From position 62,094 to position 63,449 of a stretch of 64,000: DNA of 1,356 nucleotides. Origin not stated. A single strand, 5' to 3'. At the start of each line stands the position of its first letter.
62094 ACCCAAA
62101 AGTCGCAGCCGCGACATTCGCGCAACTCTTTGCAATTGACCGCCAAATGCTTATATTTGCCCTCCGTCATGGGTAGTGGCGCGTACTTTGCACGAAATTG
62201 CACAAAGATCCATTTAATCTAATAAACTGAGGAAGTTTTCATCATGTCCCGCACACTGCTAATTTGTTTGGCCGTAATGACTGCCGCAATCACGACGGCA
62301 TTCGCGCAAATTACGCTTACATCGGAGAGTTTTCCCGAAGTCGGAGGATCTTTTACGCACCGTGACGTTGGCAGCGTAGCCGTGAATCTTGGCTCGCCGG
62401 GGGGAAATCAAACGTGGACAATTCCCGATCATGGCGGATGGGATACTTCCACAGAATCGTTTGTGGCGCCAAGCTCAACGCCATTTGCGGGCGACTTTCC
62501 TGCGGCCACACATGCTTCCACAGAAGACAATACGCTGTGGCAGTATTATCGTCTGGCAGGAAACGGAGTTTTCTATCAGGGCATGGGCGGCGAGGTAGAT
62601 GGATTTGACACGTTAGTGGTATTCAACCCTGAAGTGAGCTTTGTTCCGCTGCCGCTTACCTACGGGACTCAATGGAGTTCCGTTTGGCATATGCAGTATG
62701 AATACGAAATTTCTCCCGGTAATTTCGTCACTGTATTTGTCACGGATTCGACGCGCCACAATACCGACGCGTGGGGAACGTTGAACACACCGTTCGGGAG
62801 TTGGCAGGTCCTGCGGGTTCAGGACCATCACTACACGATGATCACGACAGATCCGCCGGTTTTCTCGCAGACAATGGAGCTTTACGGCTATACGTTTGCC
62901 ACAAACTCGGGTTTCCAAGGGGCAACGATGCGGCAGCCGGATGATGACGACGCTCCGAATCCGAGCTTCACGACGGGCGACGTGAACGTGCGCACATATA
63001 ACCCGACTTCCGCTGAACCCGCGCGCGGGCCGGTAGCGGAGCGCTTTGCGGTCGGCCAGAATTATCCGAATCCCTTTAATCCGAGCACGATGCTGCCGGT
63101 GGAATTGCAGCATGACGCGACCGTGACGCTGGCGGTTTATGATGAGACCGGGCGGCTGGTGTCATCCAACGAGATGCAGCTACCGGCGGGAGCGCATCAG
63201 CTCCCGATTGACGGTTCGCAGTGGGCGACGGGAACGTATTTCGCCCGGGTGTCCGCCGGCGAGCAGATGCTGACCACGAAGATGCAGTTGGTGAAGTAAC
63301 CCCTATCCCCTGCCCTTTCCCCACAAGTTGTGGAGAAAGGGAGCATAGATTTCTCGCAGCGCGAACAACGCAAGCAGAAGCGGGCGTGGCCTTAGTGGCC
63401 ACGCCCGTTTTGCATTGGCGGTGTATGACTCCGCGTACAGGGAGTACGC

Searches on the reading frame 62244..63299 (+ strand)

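Call 63: search_protein_families(library=pfam, proteins=[window:62244-63299:+], max_evalue=0.0001)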
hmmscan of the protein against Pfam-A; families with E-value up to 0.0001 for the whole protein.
window:62244-63299:+ (351 aa): 1 family
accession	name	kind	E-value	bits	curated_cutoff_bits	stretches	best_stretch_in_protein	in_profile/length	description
PF18962.6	Por_Secre_tail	-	3.1e-08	34.2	27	1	274-347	2-73/75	Secretion system C-terminal sorting domain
